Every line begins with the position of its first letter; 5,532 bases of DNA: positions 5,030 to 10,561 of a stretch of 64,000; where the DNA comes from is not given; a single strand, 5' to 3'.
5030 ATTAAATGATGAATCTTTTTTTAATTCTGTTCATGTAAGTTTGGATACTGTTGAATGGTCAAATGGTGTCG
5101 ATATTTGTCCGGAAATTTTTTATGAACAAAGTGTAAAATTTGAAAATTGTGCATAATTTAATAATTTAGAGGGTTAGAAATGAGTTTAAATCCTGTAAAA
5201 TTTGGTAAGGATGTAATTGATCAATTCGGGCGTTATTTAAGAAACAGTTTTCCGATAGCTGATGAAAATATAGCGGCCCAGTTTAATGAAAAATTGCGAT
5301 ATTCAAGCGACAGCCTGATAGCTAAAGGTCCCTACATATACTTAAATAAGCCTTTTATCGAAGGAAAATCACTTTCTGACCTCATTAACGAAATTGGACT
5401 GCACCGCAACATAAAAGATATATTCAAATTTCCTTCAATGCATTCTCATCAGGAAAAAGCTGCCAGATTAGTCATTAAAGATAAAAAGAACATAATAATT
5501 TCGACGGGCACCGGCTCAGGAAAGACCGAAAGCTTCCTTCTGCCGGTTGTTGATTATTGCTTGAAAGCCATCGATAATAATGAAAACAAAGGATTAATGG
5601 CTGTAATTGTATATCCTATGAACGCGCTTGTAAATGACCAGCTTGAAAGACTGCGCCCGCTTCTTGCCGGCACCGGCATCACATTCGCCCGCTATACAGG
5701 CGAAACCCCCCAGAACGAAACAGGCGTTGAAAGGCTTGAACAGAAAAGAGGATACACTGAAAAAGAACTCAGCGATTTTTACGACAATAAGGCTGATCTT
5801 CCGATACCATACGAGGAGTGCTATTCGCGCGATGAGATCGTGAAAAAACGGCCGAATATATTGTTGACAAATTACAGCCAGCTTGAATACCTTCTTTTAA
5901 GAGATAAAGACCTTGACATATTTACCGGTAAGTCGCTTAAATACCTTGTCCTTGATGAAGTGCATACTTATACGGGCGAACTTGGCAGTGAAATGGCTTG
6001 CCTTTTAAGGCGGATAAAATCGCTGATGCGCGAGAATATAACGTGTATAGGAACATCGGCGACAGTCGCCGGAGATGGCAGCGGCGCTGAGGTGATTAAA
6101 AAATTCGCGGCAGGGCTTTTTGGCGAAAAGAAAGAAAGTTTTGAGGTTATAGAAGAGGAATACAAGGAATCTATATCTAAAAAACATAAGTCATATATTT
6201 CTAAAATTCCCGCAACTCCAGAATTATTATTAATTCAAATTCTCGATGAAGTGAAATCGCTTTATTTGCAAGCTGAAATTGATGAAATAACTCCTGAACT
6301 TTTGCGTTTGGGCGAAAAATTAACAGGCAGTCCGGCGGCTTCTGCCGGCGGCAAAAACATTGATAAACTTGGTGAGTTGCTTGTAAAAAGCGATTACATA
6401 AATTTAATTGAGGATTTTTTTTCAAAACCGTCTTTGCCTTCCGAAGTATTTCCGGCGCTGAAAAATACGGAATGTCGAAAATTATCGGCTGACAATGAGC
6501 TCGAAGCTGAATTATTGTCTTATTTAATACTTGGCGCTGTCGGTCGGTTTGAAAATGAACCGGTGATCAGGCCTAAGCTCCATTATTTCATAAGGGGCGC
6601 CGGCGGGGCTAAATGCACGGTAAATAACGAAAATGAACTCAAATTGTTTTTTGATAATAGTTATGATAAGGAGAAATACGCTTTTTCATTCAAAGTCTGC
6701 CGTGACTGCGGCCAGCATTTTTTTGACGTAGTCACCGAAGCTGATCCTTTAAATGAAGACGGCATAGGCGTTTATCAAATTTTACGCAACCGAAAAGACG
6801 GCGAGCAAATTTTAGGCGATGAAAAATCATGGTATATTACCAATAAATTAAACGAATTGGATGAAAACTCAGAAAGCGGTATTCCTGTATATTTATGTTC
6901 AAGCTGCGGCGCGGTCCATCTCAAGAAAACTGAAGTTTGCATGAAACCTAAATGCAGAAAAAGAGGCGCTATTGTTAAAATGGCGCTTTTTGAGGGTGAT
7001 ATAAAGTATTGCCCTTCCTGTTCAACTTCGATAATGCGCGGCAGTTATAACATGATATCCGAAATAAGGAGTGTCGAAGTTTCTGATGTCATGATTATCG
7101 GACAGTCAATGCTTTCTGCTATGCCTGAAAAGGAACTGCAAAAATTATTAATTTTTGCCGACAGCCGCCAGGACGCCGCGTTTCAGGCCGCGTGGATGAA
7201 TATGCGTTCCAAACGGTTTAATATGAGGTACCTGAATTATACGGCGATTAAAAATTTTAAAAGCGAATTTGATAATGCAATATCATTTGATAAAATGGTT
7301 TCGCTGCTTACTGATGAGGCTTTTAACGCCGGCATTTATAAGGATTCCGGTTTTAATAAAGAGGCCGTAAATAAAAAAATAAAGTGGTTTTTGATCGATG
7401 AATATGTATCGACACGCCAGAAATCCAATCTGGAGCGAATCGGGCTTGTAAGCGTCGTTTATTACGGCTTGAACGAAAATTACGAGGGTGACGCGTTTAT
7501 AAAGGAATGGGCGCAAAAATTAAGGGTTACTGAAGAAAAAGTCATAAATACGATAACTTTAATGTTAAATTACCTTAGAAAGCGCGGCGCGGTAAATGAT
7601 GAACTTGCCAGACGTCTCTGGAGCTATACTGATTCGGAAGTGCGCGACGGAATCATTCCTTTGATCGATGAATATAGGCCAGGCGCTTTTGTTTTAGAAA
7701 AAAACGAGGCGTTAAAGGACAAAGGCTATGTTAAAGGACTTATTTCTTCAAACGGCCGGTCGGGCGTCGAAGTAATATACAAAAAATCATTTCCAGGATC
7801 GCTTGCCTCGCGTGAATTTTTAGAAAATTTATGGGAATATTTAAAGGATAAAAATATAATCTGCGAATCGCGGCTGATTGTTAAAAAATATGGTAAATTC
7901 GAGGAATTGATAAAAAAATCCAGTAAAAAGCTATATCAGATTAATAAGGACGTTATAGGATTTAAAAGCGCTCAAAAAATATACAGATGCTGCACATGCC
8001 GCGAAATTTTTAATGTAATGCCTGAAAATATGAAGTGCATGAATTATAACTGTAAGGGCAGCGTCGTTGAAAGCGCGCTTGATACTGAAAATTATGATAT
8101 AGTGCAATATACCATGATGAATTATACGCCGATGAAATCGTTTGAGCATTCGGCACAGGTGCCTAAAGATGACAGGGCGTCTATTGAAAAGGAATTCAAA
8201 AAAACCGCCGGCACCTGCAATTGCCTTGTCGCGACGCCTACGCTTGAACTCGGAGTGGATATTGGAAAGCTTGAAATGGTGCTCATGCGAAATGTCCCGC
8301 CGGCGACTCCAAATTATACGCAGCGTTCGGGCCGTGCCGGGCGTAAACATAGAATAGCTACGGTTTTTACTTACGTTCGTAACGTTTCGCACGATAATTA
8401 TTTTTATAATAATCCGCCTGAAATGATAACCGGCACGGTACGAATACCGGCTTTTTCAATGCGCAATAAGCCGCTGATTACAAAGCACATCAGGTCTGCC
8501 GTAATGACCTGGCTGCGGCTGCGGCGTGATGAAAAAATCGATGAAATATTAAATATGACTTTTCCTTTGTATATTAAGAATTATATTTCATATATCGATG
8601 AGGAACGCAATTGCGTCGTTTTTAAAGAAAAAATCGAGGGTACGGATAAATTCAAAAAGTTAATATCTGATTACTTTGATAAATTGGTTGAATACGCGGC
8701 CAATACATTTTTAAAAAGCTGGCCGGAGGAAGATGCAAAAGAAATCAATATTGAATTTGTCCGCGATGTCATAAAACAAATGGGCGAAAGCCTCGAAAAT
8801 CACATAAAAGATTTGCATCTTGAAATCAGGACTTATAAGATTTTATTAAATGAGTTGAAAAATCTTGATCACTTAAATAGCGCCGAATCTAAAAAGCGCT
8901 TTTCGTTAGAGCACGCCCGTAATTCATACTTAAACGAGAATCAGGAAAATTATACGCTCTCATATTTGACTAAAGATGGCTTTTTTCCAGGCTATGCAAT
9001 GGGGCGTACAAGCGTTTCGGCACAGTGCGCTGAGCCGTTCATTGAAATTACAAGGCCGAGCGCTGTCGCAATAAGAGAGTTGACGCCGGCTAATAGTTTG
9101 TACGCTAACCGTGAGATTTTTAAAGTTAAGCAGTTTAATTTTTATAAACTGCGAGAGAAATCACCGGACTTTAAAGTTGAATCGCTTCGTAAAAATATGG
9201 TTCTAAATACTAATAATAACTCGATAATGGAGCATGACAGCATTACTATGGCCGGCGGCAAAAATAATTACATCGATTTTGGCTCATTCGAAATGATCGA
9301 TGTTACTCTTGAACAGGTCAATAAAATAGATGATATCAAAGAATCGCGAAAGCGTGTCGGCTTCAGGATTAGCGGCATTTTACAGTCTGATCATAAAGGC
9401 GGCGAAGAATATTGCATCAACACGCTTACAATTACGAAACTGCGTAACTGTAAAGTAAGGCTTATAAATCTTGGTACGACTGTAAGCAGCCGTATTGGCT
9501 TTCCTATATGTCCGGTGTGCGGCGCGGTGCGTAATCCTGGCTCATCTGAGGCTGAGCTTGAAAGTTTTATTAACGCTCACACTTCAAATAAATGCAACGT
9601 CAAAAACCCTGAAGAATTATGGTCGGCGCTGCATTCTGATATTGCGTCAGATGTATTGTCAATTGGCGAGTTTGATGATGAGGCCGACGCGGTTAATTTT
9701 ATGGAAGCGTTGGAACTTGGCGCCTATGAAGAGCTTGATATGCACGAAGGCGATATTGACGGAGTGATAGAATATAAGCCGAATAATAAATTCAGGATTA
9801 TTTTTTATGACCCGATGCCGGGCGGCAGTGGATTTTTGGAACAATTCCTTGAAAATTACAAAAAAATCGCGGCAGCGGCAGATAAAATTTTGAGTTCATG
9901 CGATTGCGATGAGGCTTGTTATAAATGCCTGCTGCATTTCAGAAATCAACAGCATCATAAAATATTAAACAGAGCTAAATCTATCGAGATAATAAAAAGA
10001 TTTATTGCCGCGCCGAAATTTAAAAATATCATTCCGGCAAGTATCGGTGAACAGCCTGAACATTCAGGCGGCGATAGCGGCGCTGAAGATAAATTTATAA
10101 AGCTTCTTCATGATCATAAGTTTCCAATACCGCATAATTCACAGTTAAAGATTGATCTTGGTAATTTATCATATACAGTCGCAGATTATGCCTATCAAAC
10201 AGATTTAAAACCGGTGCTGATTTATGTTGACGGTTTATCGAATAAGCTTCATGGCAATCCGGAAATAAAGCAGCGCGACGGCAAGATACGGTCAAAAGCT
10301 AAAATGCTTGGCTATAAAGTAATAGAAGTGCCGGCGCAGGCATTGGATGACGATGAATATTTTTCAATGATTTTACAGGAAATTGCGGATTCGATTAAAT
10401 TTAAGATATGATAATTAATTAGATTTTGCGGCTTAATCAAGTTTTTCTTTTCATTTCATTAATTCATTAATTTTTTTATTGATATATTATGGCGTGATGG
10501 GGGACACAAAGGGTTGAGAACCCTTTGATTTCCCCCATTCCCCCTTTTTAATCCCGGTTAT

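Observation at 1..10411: MmeI-family methyltransferase plus giant helicase-DUF1998-endonuclease fusion: compact, non-canonical DISARM/Druantia-like defence candidate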

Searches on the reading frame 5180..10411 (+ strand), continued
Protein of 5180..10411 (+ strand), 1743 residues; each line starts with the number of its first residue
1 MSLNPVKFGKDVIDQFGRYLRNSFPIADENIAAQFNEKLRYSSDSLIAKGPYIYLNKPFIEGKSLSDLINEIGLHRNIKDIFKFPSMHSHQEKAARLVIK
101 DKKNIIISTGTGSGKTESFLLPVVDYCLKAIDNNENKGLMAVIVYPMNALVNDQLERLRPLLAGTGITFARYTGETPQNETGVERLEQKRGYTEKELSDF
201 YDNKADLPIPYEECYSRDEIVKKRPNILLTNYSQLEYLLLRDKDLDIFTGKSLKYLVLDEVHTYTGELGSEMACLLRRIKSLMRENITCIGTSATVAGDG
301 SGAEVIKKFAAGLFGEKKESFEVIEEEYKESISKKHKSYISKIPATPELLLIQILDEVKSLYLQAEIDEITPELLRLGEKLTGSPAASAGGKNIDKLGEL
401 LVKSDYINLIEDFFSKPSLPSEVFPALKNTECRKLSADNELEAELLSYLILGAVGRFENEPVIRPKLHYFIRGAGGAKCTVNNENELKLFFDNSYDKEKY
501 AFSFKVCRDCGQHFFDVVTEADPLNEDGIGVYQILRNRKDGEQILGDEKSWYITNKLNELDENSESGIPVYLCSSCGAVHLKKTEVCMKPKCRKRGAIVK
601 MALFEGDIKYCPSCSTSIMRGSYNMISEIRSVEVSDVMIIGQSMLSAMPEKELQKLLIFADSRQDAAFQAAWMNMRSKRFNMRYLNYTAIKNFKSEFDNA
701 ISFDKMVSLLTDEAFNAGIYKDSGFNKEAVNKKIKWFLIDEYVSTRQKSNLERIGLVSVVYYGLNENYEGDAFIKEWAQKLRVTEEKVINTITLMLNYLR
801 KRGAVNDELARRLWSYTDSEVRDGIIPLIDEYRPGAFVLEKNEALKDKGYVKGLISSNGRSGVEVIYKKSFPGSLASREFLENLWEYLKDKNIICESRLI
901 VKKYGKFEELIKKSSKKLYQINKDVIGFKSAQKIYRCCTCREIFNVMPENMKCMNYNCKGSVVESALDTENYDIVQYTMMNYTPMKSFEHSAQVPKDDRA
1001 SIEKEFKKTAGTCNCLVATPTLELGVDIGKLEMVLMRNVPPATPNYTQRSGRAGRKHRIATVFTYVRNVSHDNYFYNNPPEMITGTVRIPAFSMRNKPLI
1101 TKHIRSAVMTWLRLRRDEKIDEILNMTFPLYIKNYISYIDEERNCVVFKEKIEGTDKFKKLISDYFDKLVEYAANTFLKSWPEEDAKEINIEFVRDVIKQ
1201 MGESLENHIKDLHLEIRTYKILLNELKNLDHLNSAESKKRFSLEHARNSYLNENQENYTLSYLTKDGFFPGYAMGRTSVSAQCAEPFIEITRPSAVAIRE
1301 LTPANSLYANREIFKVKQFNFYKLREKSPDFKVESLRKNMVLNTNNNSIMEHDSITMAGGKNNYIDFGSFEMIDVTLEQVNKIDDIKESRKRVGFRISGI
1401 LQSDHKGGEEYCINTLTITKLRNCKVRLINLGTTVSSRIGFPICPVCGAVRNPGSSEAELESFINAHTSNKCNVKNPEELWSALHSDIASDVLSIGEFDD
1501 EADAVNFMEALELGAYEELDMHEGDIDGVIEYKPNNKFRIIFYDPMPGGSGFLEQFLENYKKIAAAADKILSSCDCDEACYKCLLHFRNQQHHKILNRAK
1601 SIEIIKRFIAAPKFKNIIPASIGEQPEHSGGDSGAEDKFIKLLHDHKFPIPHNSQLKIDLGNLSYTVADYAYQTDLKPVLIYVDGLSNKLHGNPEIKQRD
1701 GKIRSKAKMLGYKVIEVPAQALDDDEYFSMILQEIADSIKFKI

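Call 81: search_protein_families(library=pfam, proteins=[L010:3977-5488:+, L010:5561-8107:+, L010:8092-9939:+, L022:5344-5967:+, L022:5977-7080:+, L022:7201-8343:-, L022:8405-9664:-, L014:8040-9830:-, L024:7666-8304:+, L090:10299-10523:+], max_evalue=0.001)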
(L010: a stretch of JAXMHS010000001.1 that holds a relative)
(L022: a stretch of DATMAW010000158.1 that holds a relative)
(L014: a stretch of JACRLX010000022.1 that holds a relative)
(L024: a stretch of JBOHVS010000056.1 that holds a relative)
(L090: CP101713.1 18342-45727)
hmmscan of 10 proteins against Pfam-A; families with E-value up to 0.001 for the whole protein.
L010:3977-5488:+ (503 aa): 0 families

L010:5561-8107:+ (848 aa): 0 families

L010:8092-9939:+ (615 aa): 2 families
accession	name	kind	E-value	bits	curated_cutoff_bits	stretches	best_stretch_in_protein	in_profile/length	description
PF09823.15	DUF2357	-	1.2e-07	31.7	23.3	1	127-285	30-187/251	Domain of unknown function (DUF2357)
PF04411.18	PDDEXK_7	-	3.9e-05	24.2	22.1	1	400-524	1-113/164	PD-(D/E)XK nuclease superfamily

L022:5344-5967:+ (207 aa): 1 family
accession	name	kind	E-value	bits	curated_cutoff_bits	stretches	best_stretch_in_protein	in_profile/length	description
PF14487.12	DarT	-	3.1e-34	118.9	22.5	1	21-205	1-200/201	ssDNA thymidine ADP-ribosyltransferase, DarT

L022:5977-7080:+ (367 aa): 1 family
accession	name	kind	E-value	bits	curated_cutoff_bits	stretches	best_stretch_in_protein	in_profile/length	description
PF01661.27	Macro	-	3.4e-16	59.7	22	1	18-125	1-114/118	Macro domain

L022:7201-8343:- (380 aa): 0 families

L022:8405-9664:- (419 aa): 6 families
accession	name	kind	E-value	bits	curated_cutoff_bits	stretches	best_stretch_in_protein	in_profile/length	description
PF06114.19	Peptidase_M78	-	2.8e-18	66.3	22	1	167-261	2-97/123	IrrE N-terminal-like domain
PF01381.28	HTH_3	-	3.1e-11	43.6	23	1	12-63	1-52/55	Helix-turn-helix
PF13560.12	HTH_31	-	5.6e-10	39.8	27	1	7-62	1-57/64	Helix-turn-helix domain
PF12844.13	HTH_19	-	1.7e-05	25.1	30.2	1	10-60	2-52/64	Helix-turn-helix domain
PF13413.12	HTH_25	-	0.00032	20.9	24.6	0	11-44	1-34/62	Helix-turn-helix domain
PF13384.12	HTH_23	-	0.0006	20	24.6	1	8-38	4-35/50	Homeodomain-like domain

L014:8040-9830:- (596 aa): 0 families

L024:7666-8304:+ (212 aa): 2 families
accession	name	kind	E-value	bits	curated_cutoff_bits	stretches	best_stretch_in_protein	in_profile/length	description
PF22491.1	DUF6988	-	5.6e-24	85.3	27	1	53-201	4-155/167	Family of unknown function (DUF6988)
PF18928.5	DUF5677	-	8e-05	23.2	27.1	1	45-98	3-55/166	Family of unknown function (DUF5677)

L090:10299-10523:+ (74 aa): 0 families

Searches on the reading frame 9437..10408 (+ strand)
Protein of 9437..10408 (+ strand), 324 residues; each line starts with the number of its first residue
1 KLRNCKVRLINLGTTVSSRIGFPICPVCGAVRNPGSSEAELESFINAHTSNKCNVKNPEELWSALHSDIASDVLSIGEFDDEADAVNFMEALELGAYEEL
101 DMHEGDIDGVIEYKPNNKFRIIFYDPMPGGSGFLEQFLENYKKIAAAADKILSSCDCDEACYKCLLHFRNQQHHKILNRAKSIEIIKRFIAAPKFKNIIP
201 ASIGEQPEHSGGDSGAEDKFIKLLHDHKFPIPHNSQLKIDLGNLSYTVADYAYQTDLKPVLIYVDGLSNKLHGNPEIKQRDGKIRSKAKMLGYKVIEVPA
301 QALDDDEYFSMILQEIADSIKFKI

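Call 60: predict_structure(alignment_id=A2)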
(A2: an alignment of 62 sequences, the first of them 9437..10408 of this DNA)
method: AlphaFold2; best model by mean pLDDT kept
length: 324 residues; sequences in the alignment: 62
mean_pLDDT: 91.2   pTM: 0.63
mean pLDDT of the five models: 91.2, 90.9, 90.6, 89.9, 89.9
residues with pLDDT >= 90: 248; 70-90: 56; 50-70: 16; < 50: 4
segments of 3 or more residues with pLDDT < 50: 203-206
pLDDT, mean of each block of 10 residues (from residue 1): 84 85 96 95 97 94 92 93 98 97 93 95 88 93 97 98 96 97 95 74 52 88 92 94 95 94 85 83 96 97 96 95 73
secondary structure, 60 per line:
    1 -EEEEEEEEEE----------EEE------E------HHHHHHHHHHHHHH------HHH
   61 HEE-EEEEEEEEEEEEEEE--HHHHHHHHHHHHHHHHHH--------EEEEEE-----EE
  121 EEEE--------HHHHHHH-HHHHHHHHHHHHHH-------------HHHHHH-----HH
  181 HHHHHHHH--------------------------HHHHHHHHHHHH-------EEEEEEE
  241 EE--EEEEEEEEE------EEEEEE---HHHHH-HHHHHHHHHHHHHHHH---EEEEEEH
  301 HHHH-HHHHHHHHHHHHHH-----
elements in order: E2-11 E22-24 H38-51 H58-61 E65-79 H82-99 E108-113 E119-124 H133-139 H141-154 H168-173 H179-188 H215-226 E234-242 E245-253 E260-265 H269-273 H275-290 E294-299 H300-304 H306-319

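Call 62: fold_search(model_id=the predicted structure, library=pdb)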
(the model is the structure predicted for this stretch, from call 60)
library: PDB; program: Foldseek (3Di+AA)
matches with E <= 10: 795; with E <= 0.001: 2
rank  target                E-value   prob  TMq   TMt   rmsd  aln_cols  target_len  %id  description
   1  6znp_A                1.3e-04  1.00  0.30  0.14   4.5       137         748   19  Crystal Structure of DUF1998 helicase MrfA bound to DNA (released 2020-11-25)
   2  6znp_B                2.9e-04  1.00  0.29  0.15  11.5       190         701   12  Crystal Structure of DUF1998 helicase MrfA bound to DNA (released 2020-11-25)
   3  6znq_B                1.6e-03  1.00  0.29  0.14   4.4       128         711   16  Crystal Structure of DUF1998 helicase MrfA bound to DNA and AMPPNP (released 2020-11-25)
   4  6zns                  5.8e-02  0.97  0.25  0.14   4.1       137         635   16  Crystal Structure of DUF1998 helicase MrfA (released 2020-11-25)
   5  5e68_A                7.3e-02  0.66  0.20  0.33   6.7       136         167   11  High resolution crystal structure of LuxS - Quorum sensor molecular complex from Salmonella typhi at 1.58 Angstroms (released 2016-10-12)
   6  5jmv_D                7.8e-02  0.54  0.15  0.41   6.0        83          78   23  Crystal structure of mjKae1-pfuPcc1 complex (released 2016-07-06)
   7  1jqw                  9.8e-02  0.77  0.22  0.39   6.8       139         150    7  THE 2.3 ANGSTROM RESOLUTION STRUCTURE OF BACILLUS SUBTILIS LUXS/HOMOCYSTEINE COMPLEX (released 2001-10-24)
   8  1j98                  1.0e-01  0.82  0.21  0.39   6.7       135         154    7  The 1.2 Angstrom Structure of Bacillus subtilis LuxS (released 2001-06-06)
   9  5e68_B                1.1e-01  0.57  0.19  0.31   7.0       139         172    9  High resolution crystal structure of LuxS - Quorum sensor molecular complex from Salmonella typhi at 1.58 Angstroms (released 2016-10-12)
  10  1ie0                  1.1e-01  0.51  0.19  0.33  10.9       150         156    9  CRYSTAL STRUCTURE OF LUXS (released 2001-10-03)
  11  1inn_A                1.1e-01  0.47  0.18  0.32   6.6       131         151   14  CRYSTAL STRUCTURE OF D. RADIODURANS LUXS, P21 (released 2001-06-08)
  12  1ycl                  1.3e-01  0.80  0.22  0.39   6.2       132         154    8  Crystal Structure of B. subtilis LuxS in Complex with a Catalytic 2-Ketone Intermediate (released 2005-03-15)
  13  4miw                  1.3e-01  0.33  0.13  0.22  12.8       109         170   16  High-resolution structure of the N-terminal endonuclease domain of the Lassa virus L polymerase (released 2014-03-19)
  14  6p4o_D                1.3e-01  0.15  0.18  0.13  21.9       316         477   11  Complex of XPB helicase with Bax1 endonuclease from Sulfurisphaera tokodaii at 3.15 Angstroms resolution (released 2020-06-03)
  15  5izh_A                1.4e-01  0.38  0.14  0.23  13.3       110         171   14  Lassa virus L protein cap-snatching endonuclease. apo form (released 2016-06-29)
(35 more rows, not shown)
